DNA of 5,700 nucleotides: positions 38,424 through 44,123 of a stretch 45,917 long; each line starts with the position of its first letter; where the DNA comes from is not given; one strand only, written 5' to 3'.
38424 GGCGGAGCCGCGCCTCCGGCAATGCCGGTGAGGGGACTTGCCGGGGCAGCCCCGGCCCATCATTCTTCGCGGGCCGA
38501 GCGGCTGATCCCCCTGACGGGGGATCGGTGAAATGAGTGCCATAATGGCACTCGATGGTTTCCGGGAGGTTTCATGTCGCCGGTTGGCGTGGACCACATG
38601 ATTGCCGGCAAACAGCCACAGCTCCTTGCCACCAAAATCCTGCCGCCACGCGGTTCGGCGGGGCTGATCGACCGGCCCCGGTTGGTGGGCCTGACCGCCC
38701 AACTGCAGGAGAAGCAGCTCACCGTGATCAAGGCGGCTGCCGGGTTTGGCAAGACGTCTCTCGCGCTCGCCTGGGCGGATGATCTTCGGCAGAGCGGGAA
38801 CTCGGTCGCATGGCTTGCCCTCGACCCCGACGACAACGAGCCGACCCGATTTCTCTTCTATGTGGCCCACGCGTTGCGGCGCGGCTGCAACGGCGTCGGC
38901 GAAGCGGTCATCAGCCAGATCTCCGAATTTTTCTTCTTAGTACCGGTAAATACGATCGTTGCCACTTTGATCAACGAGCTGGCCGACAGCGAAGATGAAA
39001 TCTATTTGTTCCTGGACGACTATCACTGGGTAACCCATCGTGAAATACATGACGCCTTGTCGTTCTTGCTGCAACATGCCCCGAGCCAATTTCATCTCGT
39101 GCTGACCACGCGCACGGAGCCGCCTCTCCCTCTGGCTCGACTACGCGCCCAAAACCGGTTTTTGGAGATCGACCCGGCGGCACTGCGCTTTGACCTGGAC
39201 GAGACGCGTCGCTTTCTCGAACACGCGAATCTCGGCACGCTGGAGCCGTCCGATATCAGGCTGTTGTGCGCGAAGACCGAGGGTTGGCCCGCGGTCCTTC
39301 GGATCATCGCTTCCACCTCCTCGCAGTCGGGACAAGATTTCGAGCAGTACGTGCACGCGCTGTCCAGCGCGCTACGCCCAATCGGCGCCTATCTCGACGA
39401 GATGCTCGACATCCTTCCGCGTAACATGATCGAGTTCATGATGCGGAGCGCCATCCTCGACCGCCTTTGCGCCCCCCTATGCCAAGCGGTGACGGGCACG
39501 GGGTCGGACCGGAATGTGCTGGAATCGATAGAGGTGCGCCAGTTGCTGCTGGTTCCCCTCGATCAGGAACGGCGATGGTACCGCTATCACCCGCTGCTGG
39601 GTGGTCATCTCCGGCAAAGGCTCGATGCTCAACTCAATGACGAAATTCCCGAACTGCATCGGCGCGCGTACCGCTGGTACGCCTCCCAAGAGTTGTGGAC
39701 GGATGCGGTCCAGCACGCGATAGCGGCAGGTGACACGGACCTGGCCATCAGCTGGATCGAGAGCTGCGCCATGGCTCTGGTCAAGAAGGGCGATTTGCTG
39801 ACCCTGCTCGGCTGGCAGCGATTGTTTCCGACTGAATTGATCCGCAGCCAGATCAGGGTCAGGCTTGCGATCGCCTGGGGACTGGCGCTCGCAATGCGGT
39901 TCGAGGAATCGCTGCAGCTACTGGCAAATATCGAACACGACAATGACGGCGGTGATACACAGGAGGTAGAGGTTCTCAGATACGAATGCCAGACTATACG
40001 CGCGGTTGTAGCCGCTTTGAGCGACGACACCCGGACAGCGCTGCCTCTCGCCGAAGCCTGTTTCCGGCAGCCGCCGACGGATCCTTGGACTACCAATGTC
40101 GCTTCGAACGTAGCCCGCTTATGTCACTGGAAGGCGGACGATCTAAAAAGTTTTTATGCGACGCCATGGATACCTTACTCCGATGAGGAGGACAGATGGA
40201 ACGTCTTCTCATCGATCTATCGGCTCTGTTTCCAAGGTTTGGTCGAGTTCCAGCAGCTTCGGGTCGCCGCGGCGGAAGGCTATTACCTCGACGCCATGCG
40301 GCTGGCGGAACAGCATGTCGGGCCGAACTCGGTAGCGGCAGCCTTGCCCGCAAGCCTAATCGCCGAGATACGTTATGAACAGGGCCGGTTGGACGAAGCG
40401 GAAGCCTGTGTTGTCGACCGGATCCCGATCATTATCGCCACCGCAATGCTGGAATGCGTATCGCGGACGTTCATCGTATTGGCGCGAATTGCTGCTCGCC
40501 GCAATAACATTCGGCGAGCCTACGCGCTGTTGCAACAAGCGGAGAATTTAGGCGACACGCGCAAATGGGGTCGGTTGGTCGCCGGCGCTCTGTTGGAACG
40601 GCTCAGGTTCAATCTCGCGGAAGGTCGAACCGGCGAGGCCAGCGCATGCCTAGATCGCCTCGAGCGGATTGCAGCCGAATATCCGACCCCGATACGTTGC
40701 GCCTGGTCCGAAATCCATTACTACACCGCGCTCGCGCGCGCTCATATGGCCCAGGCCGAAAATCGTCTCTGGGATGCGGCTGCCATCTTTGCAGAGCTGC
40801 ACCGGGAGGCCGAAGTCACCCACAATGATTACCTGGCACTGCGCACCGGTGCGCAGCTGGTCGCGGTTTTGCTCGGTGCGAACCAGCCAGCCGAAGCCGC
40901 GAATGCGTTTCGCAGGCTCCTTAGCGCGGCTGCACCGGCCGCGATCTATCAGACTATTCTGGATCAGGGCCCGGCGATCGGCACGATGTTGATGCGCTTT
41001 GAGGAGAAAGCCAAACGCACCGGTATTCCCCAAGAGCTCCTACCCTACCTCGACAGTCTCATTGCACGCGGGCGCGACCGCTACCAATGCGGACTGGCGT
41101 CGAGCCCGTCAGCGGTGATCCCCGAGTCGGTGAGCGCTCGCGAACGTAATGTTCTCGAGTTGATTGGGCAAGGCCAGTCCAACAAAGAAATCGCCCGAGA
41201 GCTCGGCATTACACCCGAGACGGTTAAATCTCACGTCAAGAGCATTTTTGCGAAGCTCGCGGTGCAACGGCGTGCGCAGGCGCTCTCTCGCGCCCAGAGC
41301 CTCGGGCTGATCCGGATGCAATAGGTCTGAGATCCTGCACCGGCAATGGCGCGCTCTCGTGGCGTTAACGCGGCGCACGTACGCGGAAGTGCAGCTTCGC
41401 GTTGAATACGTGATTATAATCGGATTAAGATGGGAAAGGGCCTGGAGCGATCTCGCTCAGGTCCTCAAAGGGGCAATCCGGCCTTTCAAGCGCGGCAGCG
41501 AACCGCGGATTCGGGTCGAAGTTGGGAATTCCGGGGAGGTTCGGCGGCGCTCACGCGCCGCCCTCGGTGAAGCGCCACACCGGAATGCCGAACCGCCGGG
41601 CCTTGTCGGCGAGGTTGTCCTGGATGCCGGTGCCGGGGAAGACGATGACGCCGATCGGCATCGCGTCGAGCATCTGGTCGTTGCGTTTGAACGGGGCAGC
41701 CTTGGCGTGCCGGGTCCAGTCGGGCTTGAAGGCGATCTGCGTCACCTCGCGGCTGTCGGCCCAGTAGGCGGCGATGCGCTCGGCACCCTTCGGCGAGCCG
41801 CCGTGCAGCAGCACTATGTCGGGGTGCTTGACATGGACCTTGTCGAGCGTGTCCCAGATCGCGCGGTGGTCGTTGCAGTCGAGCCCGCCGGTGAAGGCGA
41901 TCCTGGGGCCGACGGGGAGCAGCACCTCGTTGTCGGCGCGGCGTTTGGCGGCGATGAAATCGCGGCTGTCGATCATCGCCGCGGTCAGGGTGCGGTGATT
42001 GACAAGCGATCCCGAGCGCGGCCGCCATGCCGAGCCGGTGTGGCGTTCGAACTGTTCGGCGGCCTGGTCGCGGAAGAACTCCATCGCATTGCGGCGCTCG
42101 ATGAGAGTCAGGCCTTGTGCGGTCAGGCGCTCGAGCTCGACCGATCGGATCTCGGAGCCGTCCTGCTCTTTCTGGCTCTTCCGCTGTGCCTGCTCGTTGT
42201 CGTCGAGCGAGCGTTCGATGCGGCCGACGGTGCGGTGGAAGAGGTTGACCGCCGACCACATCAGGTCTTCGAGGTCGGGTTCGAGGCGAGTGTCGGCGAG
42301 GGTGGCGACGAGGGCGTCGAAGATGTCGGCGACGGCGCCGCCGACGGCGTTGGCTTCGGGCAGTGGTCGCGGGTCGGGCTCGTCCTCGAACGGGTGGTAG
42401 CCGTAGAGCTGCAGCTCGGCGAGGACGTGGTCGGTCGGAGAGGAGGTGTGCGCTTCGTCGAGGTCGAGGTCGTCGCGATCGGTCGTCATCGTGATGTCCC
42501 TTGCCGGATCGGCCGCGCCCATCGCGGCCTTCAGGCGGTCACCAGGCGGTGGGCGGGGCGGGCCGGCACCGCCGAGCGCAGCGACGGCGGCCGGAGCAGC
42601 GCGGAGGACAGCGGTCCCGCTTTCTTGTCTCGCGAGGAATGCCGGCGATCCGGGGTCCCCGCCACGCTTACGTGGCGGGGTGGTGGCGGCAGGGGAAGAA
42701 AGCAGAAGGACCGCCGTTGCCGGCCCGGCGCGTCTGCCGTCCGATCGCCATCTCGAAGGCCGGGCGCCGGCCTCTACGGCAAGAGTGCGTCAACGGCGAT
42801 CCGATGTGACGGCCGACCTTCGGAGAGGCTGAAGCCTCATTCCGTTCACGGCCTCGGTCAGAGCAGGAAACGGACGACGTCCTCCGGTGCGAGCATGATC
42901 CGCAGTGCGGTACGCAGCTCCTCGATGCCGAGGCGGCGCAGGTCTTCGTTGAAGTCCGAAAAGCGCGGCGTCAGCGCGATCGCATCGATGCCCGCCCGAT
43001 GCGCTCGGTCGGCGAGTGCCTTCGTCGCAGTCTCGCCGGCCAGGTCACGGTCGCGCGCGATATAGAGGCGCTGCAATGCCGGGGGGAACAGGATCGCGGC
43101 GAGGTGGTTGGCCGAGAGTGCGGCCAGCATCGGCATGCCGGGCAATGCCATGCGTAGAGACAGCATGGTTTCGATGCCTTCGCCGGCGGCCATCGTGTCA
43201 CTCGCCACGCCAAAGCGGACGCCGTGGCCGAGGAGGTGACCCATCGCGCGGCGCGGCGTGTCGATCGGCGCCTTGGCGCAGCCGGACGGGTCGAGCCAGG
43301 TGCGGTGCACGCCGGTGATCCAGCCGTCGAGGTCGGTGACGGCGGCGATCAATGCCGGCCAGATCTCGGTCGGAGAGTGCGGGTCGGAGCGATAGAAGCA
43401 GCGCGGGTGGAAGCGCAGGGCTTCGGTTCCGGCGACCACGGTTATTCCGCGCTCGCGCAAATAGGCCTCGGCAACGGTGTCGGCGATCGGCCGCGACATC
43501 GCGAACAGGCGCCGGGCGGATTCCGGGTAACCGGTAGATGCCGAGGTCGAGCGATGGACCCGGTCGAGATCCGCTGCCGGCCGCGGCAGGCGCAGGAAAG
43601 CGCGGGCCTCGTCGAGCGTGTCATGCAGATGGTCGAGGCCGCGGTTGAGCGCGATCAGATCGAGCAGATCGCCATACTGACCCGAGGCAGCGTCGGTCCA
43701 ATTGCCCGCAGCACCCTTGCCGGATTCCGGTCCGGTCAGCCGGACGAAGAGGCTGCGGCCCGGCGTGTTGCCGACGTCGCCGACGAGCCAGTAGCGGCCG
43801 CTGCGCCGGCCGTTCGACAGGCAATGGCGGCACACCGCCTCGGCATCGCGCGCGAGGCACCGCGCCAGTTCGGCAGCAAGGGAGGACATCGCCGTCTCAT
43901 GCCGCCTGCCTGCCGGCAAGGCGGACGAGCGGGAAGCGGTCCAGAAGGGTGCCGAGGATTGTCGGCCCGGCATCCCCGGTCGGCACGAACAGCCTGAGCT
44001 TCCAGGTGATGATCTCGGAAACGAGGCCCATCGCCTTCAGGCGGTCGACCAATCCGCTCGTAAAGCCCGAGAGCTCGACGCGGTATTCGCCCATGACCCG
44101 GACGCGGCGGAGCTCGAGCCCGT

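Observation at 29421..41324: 12-kb head-to-tail array of four STAND NTPase transcription factors, three of them a tandem triplication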

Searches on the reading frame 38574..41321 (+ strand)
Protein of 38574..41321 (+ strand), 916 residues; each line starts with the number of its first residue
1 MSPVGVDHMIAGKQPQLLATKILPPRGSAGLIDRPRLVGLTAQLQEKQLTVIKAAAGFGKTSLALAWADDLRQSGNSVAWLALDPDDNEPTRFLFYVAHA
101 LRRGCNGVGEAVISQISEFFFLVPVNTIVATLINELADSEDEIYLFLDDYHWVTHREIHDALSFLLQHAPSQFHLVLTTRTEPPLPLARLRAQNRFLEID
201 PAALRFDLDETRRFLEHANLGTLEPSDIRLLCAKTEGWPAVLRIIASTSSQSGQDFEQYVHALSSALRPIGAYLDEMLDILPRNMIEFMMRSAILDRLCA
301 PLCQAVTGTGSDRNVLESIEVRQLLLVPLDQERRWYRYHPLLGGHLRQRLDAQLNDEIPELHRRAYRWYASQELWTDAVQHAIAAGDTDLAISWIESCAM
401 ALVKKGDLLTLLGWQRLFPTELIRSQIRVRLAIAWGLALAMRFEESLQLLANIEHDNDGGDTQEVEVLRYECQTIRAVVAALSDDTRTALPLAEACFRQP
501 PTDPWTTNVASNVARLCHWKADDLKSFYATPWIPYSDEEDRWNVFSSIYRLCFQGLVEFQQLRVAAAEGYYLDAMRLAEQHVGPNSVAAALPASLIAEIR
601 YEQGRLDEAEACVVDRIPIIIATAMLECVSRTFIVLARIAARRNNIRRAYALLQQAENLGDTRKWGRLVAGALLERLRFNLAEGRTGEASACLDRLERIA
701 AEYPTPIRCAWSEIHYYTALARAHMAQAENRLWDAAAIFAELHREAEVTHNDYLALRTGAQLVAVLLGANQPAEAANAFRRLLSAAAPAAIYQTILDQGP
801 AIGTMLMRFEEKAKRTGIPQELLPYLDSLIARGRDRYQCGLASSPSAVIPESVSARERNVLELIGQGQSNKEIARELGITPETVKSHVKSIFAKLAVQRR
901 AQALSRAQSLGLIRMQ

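Call 3: search_protein_families(library=pfam, proteins=[window:38574-41321:+], max_evalue=0.01)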
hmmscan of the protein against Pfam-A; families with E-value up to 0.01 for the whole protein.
window:38574-41321:+ (916 aa): 14 families
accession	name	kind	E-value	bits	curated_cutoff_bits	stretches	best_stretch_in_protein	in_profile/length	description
PF17874.7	TPR_MalT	-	2.9e-20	73.3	45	1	473-810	4-334/336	MalT-like TPR region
PF00196.25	GerE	-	1.1e-17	63.8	23.5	1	852-905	2-55/57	Bacterial regulatory proteins, luxR family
PF08281.18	Sigma70_r4_2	-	5.2e-07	29.7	25.7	1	854-889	12-48/54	Sigma-70, region 4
PF04545.22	Sigma70_r4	-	5e-06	26.4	24.1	1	853-895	5-48/50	Sigma-70, region 4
PF13424.12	TPR_12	-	0.00013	22.5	30.1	1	554-611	9-66/77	Tetratricopeptide repeat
PF13412.12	HTH_24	-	0.00049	20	21.9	1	858-889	6-39/48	Winged helix-turn-helix DNA-binding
PF24883.2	NPHP3_N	-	0.00059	20.5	24.8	1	45-180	20-164/164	Nephrocystin 3, N-terminal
PF13191.12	AAA_16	-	0.00082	20.4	32.6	1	48-177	25-166/167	AAA ATPase domain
PF12840.13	HTH_20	-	0.001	19.4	27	0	859-889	8-40/51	Helix-turn-helix domain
PF13518.12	HTH_28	-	0.0012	19.3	25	1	860-889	6-34/52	Helix-turn-helix domain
PF02796.21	HTH_7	-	0.0014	19.1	23.8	1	859-885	13-39/45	Helix-turn-helix domain of resolvase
PF13401.12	AAA_22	-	0.0035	18.1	27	0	46-176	4-119/130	AAA domain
PF13936.12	HTH_38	-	0.0051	17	27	0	861-888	14-41/44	Helix-turn-helix domain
PF13384.12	HTH_23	-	0.0091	16.2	24.6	0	859-885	9-35/50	Homeodomain-like domain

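Call 4: search_protein_families(library=ncbifam, proteins=[window:38574-41321:+], max_evalue=0.01)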
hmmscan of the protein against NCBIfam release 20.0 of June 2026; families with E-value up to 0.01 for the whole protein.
window:38574-41321:+ (916 aa): 28 families (the best 25 are shown)
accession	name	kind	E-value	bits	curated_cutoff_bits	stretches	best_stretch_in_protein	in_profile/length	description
NF003420.0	PRK04841.1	equivalog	2.1e-116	390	537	1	17-910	2-896/903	HTH-type transcriptional regulator MalT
TIGR03020.2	EpsA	equivalog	1.8e-16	60.5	170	1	821-908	158-246/247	XrtB/PEP-CTERM-associated transcriptional regulator EpsA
NF047785.1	respo_reg_MadR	equivalog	2.3e-12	46.7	300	1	851-913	147-209/209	MadR family response regulator transcription factor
NF007935.0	PRK10651.1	equivalog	1.1e-11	44.4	250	1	852-903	155-206/216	two-component system response regulator NarL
NF007505.1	PRK10100.1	equivalog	1.2e-11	44.7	250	1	852-908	144-200/204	biofilm master transcriptional regulator CsgD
NF052445.1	RespRegMctR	equivalog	2.5e-09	36.8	300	1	851-902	143-194/205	two-component system response regulator MctR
NF041673.1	transregRamA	equivalog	4.4e-09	35.8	500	1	852-912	218-278/280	acetate metabolism transcriptional regulator RamA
TIGR03541.1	reg_near_HchA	equivalog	1.5e-08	34.4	215.6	1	851-911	170-230/232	PA1136 family autoinducer-binding transcriptional regulator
NF052366.1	photon_PedR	equivalog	4.4e-08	33.2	120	1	852-909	2-59/74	photosynthetic electron transport-dependent transcriptional regulator PedR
NF011896.0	PRK15369.1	equivalog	6.7e-08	32.4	242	1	851-913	148-210/211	two component system response regulator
NF041830.1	RR_TF_ErdR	exception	9.8e-08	32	390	1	852-910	150-208/213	response regulator transcription factor ErdR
NF006900.1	PRK09390.1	equivalog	1.3e-07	31.4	255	1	851-899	141-189/203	response regulator FixJ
TIGR02937.1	sigma70-ECF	superfamily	1.8e-07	30.9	42.9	1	851-896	116-162/165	sigma-70 family RNA polymerase sigma factor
NF007708.0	PRK10403.1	equivalog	4.1e-07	29.7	343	1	835-903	140-204/215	nitrate/nitrite response regulator protein NarP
NF041232.1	BagY_FevT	exception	6.5e-07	28.5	700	1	852-902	296-346/367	LuxR family transcriptional regulator BagY/FevT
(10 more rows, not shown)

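Call 42: search_protein_families(library=padloc, proteins=[window:38574-41321:+], max_evalue=0.01)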
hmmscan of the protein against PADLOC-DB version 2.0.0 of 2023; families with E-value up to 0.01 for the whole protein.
window:38574-41321:+ (916 aa): 6 families
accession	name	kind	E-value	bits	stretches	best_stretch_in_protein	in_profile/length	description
PDLC01851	CARF3--CARF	-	1.5e-07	29.1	1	851-907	208-264/279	-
PDLC01855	CARF3--CARF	-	1.3e-06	26.3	1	850-895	215-260/288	-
PDLC01848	CARF3--CARF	-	0.00014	19.6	1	848-901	131-183/197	-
PDLC01866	CARF3--CARF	-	0.00059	17.9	0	845-897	127-183/207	-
PDLC01865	CARF3--CARF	-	0.0044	14.7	1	853-896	147-190/215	-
PDLC01853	CARF3--CARF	-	0.0067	14.1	0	852-903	135-190/209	-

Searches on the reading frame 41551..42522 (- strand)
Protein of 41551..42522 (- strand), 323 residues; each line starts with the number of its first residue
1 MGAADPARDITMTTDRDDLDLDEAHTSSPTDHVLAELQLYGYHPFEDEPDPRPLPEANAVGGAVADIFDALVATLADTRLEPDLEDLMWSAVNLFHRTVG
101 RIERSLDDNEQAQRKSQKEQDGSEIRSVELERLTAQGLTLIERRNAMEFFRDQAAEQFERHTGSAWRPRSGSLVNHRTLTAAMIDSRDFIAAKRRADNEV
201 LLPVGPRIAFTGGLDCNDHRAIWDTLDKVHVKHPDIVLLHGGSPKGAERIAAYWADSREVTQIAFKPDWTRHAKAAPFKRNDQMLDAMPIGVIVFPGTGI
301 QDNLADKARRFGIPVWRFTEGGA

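Call 9: search_protein_families(library=pfam, proteins=[window:41551-42522:-], max_evalue=0.001)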
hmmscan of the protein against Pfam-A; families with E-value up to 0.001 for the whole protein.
window:41551-42522:- (323 aa): 1 family
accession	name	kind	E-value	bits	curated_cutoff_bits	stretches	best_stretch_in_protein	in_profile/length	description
PF10686.14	YAcAr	-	1.7e-30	105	28.2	1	206-272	1-66/66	YspA, cpYpsA-related SLOG family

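Call 52: search_protein_families(library=ncbifam, proteins=[window:41551-42522:-], max_evalue=0.00001)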
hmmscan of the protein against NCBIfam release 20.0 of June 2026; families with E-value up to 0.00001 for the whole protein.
window:41551-42522:- (323 aa): 0 families

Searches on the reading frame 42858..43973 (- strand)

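Call 9: search_protein_families(library=pfam, proteins=[window:42858-43973:-], max_evalue=0.001)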
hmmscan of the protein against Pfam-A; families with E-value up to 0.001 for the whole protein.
window:42858-43973:- (371 aa): 3 families
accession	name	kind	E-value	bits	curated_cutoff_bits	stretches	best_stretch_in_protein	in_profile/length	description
PF23639.1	DUF7146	-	3.8e-39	133.7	27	1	150-254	4-105/105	Domain of unknown function (DUF7146)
PF13362.12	Toprim_3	-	1.4e-21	77.2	27.2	1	261-350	2-94/95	Toprim domain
PF13155.12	Toprim_2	-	0.0003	21.5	22.1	1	300-345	42-88/88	Toprim-like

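Call 52: search_protein_families(library=ncbifam, proteins=[window:42858-43973:-], max_evalue=0.00001)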
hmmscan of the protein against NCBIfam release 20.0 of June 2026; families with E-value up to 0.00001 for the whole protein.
window:42858-43973:- (371 aa): 2 families
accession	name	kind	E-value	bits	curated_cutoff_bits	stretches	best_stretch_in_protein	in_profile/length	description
TIGR02760.1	TraI_TIGR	equivalog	1.9e-15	55.5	929.85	1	88-358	1602-1874/1960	conjugative transfer relaxase/helicase TraI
NF005477.0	PRK07078.1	subfamily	2.8e-09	35.7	1014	1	37-119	23-100/759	hypothetical protein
